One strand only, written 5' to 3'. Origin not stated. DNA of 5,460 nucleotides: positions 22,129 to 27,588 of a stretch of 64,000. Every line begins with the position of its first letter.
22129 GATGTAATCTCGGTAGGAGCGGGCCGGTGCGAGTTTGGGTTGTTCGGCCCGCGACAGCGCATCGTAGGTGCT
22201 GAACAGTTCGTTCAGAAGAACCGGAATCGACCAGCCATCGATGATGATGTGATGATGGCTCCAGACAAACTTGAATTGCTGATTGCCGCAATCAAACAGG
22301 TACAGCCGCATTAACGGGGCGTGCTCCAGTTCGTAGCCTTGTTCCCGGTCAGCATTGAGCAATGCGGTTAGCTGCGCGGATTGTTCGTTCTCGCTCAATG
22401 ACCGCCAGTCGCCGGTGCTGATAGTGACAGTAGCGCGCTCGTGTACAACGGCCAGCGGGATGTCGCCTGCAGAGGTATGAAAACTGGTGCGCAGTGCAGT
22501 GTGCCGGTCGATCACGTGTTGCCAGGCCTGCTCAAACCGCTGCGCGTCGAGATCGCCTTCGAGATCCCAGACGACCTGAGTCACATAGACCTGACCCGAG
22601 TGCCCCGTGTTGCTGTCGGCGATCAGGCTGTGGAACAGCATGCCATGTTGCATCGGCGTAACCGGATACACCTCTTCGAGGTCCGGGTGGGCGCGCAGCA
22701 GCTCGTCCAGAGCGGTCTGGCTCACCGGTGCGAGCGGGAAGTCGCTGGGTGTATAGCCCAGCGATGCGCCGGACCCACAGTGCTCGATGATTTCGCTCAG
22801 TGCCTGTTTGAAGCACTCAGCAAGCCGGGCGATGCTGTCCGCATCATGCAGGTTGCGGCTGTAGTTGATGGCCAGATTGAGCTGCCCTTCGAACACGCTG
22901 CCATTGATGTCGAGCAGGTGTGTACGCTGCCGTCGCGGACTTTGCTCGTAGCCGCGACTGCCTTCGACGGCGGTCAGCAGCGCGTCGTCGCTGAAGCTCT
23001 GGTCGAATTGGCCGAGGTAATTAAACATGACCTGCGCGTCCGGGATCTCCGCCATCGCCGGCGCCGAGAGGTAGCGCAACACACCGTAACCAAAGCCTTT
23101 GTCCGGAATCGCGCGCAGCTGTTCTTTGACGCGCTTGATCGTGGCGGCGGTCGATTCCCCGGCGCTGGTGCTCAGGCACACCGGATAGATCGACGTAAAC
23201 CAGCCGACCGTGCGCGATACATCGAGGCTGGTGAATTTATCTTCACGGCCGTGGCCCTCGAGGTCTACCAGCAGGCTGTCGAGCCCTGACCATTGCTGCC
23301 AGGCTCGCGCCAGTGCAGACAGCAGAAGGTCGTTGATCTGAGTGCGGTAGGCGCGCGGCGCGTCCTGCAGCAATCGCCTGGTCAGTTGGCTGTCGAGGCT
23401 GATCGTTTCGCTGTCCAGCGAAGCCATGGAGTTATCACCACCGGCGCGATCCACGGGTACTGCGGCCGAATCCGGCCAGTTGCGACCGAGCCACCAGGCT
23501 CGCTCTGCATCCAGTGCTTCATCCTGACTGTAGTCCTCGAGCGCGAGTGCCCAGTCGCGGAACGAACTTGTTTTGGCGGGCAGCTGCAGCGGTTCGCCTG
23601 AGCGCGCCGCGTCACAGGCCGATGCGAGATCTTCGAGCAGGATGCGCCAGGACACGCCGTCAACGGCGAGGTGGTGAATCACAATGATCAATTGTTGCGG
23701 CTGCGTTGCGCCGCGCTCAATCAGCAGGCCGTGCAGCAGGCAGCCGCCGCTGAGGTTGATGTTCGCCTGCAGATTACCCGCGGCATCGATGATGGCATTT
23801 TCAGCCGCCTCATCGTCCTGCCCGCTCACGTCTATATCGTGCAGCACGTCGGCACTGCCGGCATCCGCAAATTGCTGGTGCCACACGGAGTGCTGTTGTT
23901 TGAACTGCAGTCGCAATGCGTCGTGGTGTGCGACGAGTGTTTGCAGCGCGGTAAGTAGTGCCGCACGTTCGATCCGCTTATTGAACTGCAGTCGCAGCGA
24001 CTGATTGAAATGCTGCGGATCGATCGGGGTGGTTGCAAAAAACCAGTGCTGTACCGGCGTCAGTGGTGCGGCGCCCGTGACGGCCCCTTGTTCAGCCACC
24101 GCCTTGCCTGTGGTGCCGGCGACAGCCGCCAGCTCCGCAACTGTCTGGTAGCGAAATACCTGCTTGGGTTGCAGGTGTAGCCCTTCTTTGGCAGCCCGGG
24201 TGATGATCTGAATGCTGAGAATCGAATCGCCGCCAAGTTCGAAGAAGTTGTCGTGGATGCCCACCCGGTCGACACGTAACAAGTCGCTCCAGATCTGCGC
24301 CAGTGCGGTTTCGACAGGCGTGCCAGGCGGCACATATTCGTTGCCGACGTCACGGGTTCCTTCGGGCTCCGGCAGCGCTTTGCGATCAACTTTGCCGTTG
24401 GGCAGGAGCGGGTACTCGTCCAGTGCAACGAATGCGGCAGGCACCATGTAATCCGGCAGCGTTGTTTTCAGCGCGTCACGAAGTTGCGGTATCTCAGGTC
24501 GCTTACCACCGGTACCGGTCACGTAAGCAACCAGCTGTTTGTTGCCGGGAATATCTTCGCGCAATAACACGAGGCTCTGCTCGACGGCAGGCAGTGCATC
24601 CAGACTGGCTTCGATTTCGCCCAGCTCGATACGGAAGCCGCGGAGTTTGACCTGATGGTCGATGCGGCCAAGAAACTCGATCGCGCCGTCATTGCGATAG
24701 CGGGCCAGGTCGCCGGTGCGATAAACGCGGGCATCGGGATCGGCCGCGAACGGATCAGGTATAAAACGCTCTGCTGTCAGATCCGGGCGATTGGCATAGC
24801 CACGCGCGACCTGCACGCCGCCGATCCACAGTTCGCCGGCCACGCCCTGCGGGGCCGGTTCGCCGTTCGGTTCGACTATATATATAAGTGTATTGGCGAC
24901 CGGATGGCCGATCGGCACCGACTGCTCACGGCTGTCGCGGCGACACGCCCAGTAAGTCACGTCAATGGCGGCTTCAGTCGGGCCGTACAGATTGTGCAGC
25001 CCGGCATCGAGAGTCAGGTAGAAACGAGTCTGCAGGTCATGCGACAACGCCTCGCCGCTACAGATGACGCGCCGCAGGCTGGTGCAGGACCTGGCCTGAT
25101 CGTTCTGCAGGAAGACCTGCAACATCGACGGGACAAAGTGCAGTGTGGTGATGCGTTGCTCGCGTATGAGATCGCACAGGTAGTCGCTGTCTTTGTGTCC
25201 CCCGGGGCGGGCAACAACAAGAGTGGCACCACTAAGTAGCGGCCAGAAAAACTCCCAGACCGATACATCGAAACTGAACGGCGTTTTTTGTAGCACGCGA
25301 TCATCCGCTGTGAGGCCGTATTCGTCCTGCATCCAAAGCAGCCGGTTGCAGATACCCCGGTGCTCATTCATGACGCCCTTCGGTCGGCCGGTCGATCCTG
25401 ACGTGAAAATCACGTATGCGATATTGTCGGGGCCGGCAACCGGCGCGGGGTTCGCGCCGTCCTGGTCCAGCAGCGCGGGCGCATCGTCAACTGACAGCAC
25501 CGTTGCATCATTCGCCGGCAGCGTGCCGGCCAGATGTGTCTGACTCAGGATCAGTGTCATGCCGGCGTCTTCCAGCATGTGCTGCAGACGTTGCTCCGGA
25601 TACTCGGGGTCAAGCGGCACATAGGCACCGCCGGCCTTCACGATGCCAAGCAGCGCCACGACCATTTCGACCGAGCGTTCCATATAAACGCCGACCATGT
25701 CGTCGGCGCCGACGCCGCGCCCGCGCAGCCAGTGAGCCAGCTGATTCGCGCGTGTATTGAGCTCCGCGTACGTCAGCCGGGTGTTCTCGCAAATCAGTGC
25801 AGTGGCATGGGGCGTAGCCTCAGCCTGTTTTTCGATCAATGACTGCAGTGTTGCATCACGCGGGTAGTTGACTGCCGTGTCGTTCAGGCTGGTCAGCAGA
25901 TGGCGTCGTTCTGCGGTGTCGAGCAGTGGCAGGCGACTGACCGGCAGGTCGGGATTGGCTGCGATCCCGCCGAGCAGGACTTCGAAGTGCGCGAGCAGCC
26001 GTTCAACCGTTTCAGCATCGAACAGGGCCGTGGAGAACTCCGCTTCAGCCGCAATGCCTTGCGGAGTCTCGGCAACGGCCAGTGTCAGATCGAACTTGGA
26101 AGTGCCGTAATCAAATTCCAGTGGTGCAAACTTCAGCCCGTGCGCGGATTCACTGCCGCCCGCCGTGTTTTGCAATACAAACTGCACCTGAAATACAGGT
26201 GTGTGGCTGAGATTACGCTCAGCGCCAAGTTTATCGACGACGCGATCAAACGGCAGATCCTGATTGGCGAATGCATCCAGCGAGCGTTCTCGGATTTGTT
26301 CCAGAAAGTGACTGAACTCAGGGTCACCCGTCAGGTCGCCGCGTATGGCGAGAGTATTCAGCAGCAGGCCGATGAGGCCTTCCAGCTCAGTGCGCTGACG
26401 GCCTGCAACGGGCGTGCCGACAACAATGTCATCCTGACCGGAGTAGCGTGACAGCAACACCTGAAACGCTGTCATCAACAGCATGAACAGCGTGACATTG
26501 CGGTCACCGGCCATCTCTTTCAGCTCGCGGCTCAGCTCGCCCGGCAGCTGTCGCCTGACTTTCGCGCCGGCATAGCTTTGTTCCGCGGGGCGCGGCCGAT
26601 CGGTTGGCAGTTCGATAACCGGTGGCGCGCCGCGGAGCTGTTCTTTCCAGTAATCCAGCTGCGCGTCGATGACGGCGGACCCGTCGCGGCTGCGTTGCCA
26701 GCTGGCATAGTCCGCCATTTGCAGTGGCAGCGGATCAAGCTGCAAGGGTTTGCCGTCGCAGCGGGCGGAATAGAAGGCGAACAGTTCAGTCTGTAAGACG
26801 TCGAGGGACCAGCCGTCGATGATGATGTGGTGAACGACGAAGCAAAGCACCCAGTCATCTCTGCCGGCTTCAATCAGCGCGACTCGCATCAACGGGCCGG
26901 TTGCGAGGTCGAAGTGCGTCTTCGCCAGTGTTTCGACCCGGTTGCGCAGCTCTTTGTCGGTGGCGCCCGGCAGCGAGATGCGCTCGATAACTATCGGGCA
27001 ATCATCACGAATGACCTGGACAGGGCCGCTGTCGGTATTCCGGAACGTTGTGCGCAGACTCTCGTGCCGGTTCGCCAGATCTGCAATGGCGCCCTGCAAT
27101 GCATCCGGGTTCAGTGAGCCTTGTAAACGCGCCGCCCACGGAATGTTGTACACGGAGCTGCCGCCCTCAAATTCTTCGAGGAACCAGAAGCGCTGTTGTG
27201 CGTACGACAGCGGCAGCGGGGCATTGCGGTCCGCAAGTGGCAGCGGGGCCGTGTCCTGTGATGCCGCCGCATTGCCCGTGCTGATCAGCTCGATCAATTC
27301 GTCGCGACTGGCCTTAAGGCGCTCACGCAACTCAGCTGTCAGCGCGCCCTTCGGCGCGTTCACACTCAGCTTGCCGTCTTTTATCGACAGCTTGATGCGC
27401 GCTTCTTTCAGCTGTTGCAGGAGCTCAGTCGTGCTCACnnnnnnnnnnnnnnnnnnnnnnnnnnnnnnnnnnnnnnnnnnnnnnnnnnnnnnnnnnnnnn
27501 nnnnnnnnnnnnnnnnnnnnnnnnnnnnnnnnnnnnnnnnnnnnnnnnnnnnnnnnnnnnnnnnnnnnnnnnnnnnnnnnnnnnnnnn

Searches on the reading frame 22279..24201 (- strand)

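Call 40: search_protein_families(library=pfam, proteins=[window:22279-24201:-], max_evalue=0.01)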
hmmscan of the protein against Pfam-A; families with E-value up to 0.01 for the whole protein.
window:22279-24201:- (641 aa): 1 family
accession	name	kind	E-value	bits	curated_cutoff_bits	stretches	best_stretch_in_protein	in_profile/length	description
PF00668.25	Condensation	-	5.2e-105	352.2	30.6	2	43-478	3-440/456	Condensation domain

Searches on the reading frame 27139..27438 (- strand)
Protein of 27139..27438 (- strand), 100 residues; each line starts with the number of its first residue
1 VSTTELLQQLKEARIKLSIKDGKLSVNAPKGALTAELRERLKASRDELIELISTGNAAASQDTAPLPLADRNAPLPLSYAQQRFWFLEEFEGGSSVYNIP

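Call 40: search_protein_families(library=pfam, proteins=[window:27139-27438:-], max_evalue=0.01)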
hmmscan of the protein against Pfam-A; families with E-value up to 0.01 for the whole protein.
window:27139-27438:- (100 aa): 2 families
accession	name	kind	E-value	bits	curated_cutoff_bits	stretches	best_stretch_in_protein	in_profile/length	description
PF18563.6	TubC_N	-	5e-15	55.8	26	1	5-51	3-49/52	TubC N-terminal docking domain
PF00668.25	Condensation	-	0.0034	16.6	30.6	1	75-100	5-30/456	Condensation domain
